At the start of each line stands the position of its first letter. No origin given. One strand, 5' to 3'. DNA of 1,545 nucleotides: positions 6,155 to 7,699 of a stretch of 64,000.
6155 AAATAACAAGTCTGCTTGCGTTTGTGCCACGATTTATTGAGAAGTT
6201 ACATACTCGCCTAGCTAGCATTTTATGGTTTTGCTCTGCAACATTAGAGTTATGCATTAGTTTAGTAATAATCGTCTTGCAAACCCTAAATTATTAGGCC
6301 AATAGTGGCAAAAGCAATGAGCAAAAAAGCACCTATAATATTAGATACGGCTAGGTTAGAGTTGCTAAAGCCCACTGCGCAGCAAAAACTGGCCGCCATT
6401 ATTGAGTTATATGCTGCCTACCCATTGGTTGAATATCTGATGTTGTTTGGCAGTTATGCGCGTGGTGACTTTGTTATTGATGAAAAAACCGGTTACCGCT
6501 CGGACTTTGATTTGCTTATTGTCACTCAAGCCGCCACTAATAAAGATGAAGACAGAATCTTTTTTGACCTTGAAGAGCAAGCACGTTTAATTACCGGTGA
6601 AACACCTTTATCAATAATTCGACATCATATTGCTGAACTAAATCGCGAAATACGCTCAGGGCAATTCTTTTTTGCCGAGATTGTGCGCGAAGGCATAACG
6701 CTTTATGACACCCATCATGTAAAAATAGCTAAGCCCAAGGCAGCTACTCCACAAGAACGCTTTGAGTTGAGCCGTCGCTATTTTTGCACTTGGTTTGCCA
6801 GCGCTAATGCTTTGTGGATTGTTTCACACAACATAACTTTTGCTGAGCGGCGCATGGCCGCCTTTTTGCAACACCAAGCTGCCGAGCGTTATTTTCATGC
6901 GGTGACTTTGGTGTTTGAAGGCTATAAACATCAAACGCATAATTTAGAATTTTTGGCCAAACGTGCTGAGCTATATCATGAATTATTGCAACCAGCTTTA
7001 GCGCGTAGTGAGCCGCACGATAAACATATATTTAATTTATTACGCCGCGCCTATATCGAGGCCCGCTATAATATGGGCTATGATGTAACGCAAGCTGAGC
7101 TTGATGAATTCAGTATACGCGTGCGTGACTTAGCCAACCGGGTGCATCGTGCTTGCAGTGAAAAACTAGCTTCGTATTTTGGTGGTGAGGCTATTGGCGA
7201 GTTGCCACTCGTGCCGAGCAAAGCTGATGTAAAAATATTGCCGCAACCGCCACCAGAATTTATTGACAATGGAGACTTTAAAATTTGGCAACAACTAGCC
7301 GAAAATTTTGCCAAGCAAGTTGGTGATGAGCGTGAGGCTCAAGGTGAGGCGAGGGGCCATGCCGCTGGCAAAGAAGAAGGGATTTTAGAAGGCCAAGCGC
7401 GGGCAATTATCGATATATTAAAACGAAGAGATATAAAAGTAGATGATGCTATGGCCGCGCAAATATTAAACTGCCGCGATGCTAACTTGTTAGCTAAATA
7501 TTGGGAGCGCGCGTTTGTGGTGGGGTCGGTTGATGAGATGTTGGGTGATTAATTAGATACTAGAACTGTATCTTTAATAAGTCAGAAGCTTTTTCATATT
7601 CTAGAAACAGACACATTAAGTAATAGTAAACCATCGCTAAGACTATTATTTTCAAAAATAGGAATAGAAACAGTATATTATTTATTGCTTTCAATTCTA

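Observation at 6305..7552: Unusual three-domain fusion: nucleotidyltransferase plus HEPN-like plus DUF4351-like tail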

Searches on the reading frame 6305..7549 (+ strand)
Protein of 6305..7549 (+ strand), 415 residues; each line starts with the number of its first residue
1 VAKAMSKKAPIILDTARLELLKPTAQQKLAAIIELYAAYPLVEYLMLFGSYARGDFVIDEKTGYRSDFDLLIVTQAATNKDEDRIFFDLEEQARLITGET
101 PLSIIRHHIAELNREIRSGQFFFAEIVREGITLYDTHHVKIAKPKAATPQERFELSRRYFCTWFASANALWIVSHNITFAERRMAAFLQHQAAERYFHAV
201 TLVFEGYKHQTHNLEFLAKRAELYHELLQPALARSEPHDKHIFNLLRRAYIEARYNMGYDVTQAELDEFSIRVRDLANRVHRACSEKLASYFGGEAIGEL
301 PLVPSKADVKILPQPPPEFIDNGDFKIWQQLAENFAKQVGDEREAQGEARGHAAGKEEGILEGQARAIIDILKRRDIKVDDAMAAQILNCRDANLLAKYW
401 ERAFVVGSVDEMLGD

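Call 3: search_protein_families(library=pfam, proteins=[window:6305-7549:+], max_evalue=1)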
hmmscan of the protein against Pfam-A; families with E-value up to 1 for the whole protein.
window:6305-7549:+ (415 aa): 3 families
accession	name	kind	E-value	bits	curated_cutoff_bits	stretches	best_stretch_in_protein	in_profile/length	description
PF18765.7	Polbeta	-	1e-05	26.1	26.9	1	32-135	3-89/93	Polymerase beta, Nucleotidyltransferase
PF05168.19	HEPN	-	1.1e-05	26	22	1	183-268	25-102/117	HEPN domain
PF01909.29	NTP_transf_2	-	0.0016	19.2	21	1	43-85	15-47/93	Nucleotidyltransferase domain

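Call 7: find_homologous_proteins(query=window:6305-7549:+, max_evalue=0.001)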
Query window:6305-7549:+ (415 aa): 649 proteins with E <= 0.001 among 8000 candidates; the best 120 are listed.
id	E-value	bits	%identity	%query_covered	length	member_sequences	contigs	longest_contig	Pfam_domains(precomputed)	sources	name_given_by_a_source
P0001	4.9e-273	923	100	99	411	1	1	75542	PF18765.8,PF05168.20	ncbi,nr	ncbi:MAG: HEPN domain-containing protein [Deltaproteobacteria bacterium]|nr:HEPN domain-containing p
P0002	2.9e-191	654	73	99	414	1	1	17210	PF18765.8,PF05168.20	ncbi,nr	ncbi:MAG: HEPN domain-containing protein [Deltaproteobacteria bacterium]|nr:HEPN domain-containing p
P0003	3.4e-147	509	58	95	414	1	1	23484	PF18765.8,PF05168.20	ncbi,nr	ncbi:MAG: HEPN domain-containing protein [Deltaproteobacteria bacterium]|nr:HEPN domain-containing p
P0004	4.3e-143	495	57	99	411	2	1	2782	PF18765.8,PF05168.20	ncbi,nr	ncbi:MAG: HEPN domain-containing protein [Deltaproteobacteria bacterium]|nr:HEPN domain-containing p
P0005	8.5e-142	491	57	95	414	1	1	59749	PF05168.20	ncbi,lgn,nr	ncbi:MAG: HEPN domain-containing protein [Deltaproteobacteria bacterium]|nr:HEPN domain-containing p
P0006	2.0e-141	490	57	96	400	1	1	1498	PF18765.8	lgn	-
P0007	2.0e-119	417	48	99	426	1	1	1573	-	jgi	jgi:uncharacterized protein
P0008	3.8e-99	351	45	98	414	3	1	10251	PF18765.8,PF05168.20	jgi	jgi:predicted nucleotidyltransferase/HEPN domain-containing protein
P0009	2.2e-97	345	45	96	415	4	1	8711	PF18765.8,PF05168.20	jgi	jgi:HEPN domain-containing protein/predicted nucleotidyltransferase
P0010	1.1e-93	333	45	96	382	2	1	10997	PF18765.8,PF05168.20,PF01909.30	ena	-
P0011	4.6e-92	327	45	96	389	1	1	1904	PF05168.20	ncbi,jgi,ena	jgi:HEPN domain-containing protein/predicted nucleotidyltransferase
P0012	5.8e-91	324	45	93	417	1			PF05168.20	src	-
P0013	7.4e-91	323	45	95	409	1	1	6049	PF18765.8,PF05168.20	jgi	jgi:HEPN domain-containing protein/predicted nucleotidyltransferase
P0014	1.1e-90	323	41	96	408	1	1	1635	PF18765.8,PF05168.20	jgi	-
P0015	2.0e-90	322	45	87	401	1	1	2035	PF05168.20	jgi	jgi:uncharacterized protein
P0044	1.3e-84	303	45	82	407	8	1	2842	PF14261.12,PF05168.20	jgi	jgi:HEPN domain-containing protein/predicted nucleotidyltransferase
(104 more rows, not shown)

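Call 17: search_solved_structures(query=window:6305-7549:+, max_evalue=1, show_alignments=2)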
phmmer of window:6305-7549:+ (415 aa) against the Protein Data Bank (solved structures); distinct sequences matched with E-value up to 1: 2.
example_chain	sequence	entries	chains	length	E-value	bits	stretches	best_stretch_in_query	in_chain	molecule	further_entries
4nqf_A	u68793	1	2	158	5.6e-08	35.6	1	175-289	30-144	Nucleotidyltransferase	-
2rff_A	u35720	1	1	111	0.52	12.6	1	31-78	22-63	Putative nucleotidyltransferase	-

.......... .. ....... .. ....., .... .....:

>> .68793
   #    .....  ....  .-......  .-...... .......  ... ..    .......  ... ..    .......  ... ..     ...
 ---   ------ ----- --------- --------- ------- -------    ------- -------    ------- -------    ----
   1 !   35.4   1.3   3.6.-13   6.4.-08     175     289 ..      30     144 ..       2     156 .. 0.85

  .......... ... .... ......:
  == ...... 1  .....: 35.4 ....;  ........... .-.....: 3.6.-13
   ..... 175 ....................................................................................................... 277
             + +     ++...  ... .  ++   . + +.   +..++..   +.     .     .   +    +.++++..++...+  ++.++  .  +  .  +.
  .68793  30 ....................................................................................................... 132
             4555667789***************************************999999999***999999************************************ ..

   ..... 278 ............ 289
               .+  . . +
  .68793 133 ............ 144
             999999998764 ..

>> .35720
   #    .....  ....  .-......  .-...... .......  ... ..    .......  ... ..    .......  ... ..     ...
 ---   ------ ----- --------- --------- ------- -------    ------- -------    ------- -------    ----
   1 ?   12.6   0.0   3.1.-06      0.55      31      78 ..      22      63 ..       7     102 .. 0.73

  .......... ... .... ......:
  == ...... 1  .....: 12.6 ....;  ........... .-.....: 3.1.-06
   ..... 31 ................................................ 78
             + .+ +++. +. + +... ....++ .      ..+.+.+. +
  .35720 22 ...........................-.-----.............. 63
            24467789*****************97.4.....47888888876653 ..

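Call 22: find_encoding_contigs(protein=P0002, flank=6000, max_places=3)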
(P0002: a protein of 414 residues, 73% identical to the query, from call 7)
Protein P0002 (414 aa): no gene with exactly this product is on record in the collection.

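Call 23: find_encoding_contigs(protein=P0003, flank=6000, max_places=3)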
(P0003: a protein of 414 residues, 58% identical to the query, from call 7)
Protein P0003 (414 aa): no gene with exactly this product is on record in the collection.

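Call 24: find_encoding_contigs(protein=P0005, flank=6000, max_places=3)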
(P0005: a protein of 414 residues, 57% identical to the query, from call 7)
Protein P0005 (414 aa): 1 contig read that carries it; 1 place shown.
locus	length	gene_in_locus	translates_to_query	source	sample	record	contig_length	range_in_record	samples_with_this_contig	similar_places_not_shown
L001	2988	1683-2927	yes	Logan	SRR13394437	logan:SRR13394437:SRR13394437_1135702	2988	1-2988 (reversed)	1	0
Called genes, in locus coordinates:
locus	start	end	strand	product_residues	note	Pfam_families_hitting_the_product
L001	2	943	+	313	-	?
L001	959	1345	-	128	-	PF01850:PIN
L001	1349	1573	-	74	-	PF02604:PhdYeFM_antitox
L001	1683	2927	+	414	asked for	PF05168:HEPN (weak)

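Call 26: find_related_loci(query=A2, collection=genome_contigs, flank=8000)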
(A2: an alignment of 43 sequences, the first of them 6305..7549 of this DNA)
Query A2 (415 aa) in genome_contigs; peptide patterns used: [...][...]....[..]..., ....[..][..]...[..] (x = any residue, [..] = any of these).
600 stretches matched a pattern (row limit reached: there are more); 179 encode a relative of the query (tblastn E <= 1e-3); the best 80 are kept; 80 distinct loci.
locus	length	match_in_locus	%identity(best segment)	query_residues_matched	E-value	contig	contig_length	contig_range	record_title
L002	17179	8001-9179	44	18-413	2e-93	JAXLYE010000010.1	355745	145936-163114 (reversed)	MAG: Polyangia bacterium isolate STL-MYX5 C1.81.fa-10, whole genome shotgun sequence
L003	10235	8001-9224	39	26-413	2e-88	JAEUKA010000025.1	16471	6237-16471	MAG: Myxococcales bacterium isolate new MAG-83 k141_1549168, whole genome shotgun sequence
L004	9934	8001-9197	40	26-412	2e-88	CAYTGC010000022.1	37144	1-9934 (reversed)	MAG TPA_asm: uncultured Myxococcales bacterium isolate SRP189682_co2_104 genome assembly, contig: NODE_1250_length_37144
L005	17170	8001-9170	42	18-413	1e-86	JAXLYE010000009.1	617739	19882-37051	MAG: Polyangia bacterium isolate STL-MYX5 C1.81.fa-9, whole genome shotgun sequence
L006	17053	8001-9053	41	18-367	5e-73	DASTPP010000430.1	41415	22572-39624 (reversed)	MAG TPA_asm: Polyangiaceae bacterium isolate SMAG_U2200 k141_956448, whole genome shotgun sequence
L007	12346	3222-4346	39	18-387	1e-70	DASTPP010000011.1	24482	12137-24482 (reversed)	MAG TPA_asm: Polyangiaceae bacterium isolate SMAG_U2200 k141_643197, whole genome shotgun sequence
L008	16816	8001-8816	38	26-291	8e-53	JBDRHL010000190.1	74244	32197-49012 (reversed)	MAG: Planctomycetota bacterium isolate MEGAHIT-group-1.515 k141_11187946, whole genome shotgun sequence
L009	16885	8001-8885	38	10-296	2e-52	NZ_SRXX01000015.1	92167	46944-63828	Flagellimonas onchidii strain XY-359 Scaffold15, whole genome shotgun sequence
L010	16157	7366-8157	36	39-294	5e-51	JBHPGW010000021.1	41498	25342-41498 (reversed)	Planctomycetota bacterium isolate SAG AM-311-N14 NODE_21_length_41498_cov_32.102599, whole genome shotgun sequence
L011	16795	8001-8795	35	34-291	3e-48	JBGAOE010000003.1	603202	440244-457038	MAG: Bacteroidia bacterium isolate MAG_MBR_H10.51 MBRH10-51_opera_contig_43, whole genome shotgun sequence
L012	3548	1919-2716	35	43-300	7e-48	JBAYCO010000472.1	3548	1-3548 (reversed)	MAG: Victivallaceae bacterium isolate SO_2016_CLC_T2_3 scaffold60680_PH3_Jul20_2016, whole genome shotgun sequence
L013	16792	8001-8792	36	35-291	6e-48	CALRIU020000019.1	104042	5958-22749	MAG: Hydrocarboniphaga daqingensis isolate JJ-AX1-329-3-mx-bin493 genome assembly, contig: JJ-MOM7-71-C64, whole genome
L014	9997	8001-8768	39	42-291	2e-47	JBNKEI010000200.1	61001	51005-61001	MAG: Myxococcales bacterium isolate F1.bin.15.orig k141_361816, whole genome shotgun sequence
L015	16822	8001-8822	34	26-291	2e-47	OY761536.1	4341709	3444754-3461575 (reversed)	MAG: Victivallaceae bacterium isolate e353ef71-700a-4510-b67c-5bed4426050c genome assembly, chromosome: 1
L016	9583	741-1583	35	16-290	7e-47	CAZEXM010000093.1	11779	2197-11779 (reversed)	MAG TPA_asm: uncultured Victivallaceae bacterium isolate binchicken_co132_157 genome assembly, contig: NODE_2375_length_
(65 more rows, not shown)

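Call 35: search_protein_families(library=ncbifam, proteins=[window:6305-7549:+], max_evalue=0.1)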
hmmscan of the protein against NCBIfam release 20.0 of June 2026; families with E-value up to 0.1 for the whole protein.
window:6305-7549:+ (415 aa): 3 families
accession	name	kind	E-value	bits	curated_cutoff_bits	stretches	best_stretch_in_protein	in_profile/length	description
NF051895.1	anti_phage_HalB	equivalog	6.8e-05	22.6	190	1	45-138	2-75/211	anti-phage Hailong system nucleotidyltransferase HalB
NF047752.1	MntA_antitoxin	equivalog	0.0015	18.4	60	1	40-149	5-96/106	type VII toxin-antitoxin system MntA family adenylyltransferase antitoxin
NF004270.2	PRK05687.2-1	equivalog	0.016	14.8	180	1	320-368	30-83/223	flagellar assembly protein FliH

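Call 36: search_protein_families(library=padloc, proteins=[window:6305-7549:+], max_evalue=0.1)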
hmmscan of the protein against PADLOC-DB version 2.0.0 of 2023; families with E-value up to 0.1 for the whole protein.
window:6305-7549:+ (415 aa): 5 families
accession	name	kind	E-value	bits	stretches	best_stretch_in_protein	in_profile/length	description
PDLC04903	PDC-S09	-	1e-05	23.8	1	42-132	26-107/108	-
PDLC04905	PDC-S09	-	0.00021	19.5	1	25-96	5-69/101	-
PDLC04902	PDC-S09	-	0.00047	18.4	1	25-90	5-61/97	-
PDLC04907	PDC-S09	-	0.0027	15.8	1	22-100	7-78/114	-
PDLC04906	PDC-S09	-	0.029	12.8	1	42-78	24-54/98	-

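Call 48: predict_structure(alignment_id=A2)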
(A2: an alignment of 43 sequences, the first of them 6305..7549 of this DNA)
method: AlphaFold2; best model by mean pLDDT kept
length: 415 residues; sequences in the alignment: 43
mean_pLDDT: 89.1   pTM: 0.66
mean pLDDT of the five models: 89.1, 88.1, 87.9, 87.6, 86.7
residues with pLDDT >= 90: 292; 70-90: 77; 50-70: 39; < 50: 7
segments of 3 or more residues with pLDDT < 50: 1-7
pLDDT, mean of each block of 10 residues (from residue 1): 48 77 94 96 96 92 94 90 93 97 95 86 88 94 89 94 92 89 96 98 92 96 97 95 98 92 97 98 98 95 80 61 73 71 65 72 94 97 96 95 96 87
secondary structure, 60 per line:
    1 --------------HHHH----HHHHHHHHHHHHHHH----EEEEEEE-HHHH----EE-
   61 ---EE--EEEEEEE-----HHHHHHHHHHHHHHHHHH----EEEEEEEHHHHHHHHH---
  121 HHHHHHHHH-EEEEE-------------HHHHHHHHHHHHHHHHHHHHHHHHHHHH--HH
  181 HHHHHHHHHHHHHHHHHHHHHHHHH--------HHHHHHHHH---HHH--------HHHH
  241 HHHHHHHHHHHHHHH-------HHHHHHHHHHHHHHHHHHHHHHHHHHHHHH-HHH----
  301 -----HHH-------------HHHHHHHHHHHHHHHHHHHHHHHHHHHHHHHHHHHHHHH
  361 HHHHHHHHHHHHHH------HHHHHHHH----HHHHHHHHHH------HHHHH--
elements in order: H15-18 H23-37 E42-48 H50-53 E68-74 H80-97 E102-108 H109-117 H121-129 E131-135 H149-176 H179-205 H214-222 H237-255 H263-292 H322-374 H381-388 H393-402 H409-413
